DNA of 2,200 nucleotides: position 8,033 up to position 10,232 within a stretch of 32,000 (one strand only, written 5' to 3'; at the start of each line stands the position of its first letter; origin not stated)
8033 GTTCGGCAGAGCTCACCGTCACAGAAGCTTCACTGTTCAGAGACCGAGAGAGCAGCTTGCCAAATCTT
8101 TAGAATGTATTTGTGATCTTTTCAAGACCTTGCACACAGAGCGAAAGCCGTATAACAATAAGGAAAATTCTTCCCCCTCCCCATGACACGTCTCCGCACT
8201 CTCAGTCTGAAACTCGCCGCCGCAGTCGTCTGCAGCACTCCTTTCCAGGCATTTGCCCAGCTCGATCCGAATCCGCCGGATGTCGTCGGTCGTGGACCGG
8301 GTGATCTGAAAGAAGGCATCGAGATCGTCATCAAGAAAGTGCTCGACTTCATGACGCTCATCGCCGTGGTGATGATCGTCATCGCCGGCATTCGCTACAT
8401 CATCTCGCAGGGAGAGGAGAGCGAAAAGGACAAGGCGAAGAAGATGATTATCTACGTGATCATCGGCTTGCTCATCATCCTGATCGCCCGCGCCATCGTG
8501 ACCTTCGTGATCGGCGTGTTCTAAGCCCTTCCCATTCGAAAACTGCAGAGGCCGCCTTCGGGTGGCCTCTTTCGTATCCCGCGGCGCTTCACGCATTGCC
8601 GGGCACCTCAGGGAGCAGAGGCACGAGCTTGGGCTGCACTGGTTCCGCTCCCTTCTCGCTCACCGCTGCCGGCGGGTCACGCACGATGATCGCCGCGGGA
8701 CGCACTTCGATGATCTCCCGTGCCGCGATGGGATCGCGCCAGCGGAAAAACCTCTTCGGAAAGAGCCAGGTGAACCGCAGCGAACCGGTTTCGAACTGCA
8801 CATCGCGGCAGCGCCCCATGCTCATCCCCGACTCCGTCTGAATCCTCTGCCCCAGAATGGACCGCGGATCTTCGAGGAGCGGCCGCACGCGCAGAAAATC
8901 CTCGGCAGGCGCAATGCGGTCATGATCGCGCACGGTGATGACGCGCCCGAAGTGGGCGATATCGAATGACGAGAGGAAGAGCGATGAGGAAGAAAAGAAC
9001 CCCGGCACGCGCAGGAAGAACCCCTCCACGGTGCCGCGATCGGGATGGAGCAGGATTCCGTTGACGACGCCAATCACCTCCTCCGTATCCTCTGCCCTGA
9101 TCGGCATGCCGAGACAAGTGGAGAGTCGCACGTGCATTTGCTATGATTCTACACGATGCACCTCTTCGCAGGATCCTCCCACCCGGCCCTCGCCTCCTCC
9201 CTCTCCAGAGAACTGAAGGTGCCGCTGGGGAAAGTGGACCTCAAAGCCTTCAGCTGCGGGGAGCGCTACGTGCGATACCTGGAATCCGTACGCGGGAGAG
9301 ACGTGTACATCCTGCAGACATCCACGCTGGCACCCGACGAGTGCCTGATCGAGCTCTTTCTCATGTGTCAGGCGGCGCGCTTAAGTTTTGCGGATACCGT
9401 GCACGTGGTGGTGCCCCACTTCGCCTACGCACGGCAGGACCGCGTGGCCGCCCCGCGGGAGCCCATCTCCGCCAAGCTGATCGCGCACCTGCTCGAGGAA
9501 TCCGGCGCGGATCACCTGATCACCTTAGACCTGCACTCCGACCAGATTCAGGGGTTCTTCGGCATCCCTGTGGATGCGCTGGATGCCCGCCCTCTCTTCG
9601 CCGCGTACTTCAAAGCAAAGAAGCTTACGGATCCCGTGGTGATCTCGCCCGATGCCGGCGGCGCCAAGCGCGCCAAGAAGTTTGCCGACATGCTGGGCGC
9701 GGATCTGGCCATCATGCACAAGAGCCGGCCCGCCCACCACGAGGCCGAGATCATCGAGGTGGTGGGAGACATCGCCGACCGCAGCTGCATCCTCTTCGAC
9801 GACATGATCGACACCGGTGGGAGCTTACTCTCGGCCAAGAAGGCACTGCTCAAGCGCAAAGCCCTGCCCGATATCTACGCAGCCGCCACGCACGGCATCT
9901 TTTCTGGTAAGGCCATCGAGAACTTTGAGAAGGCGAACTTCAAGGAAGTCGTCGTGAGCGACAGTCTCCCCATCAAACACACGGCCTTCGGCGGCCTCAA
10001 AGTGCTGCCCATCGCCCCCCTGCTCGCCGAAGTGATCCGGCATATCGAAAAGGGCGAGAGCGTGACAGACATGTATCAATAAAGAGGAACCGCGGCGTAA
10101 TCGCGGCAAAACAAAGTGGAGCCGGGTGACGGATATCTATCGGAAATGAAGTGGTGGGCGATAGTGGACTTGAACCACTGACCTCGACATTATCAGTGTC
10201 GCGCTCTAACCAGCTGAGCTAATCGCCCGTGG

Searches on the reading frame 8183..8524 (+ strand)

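Call 9: search_protein_families(library=pfam, proteins=[window:8183-8524:+], max_evalue=0.01)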
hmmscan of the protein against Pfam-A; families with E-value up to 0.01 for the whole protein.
window:8183-8524:+ (113 aa): 3 families
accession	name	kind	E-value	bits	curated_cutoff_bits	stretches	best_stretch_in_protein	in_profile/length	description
PF18895.5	T4SS_pilin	-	1.3e-10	41.6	26.6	1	46-109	5-71/71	Type IV secretion system pilin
PF04956.18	TrbC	-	2.9e-08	34.2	27.9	1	5-108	10-97/98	TrbC/VIRB2 pilin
PF19607.4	DUF6112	-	0.0073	16.5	25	0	46-108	16-77/88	Family of unknown function (DUF6112)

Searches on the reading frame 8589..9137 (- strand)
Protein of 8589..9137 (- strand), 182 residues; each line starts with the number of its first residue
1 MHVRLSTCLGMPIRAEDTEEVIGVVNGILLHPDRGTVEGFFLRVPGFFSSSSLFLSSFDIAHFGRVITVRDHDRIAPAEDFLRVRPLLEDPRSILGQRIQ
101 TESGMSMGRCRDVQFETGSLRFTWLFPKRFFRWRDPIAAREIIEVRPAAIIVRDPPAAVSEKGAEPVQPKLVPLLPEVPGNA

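Call 9: search_protein_families(library=pfam, proteins=[window:8589-9137:-], max_evalue=0.01)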
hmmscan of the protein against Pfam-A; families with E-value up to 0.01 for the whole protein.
window:8589-9137:- (182 aa): 1 family
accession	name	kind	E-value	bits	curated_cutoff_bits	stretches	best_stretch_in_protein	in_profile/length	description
PF05239.21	PRC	-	1.4e-07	31.8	21.2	1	4-59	5-58/78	PRC-barrel domain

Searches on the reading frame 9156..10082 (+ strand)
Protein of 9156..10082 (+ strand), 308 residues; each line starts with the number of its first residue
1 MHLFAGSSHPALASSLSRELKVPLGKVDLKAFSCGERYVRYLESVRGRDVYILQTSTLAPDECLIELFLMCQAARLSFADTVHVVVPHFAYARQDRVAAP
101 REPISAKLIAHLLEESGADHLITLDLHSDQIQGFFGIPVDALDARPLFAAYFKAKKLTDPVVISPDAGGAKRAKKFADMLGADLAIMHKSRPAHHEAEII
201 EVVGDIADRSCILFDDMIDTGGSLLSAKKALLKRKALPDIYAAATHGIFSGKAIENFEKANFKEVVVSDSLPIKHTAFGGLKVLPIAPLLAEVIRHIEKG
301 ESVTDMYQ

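Call 9: search_protein_families(library=pfam, proteins=[window:9156-10082:+], max_evalue=0.01)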
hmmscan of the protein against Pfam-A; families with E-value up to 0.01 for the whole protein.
window:9156-10082:+ (308 aa): 3 families
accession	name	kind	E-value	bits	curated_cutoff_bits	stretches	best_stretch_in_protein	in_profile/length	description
PF13793.12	Pribosyltran_N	-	2.5e-36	124.5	25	1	1-117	1-117/117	N-terminal domain of ribose phosphate pyrophosphokinase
PF14572.12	Pribosyl_synth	-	7e-22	78.7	27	1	199-307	74-183/184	Phosphoribosyl synthetase-associated domain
PF00156.33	Pribosyltran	-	2.6e-10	40.3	26.3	1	147-236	18-115/158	Phosphoribosyl transferase domain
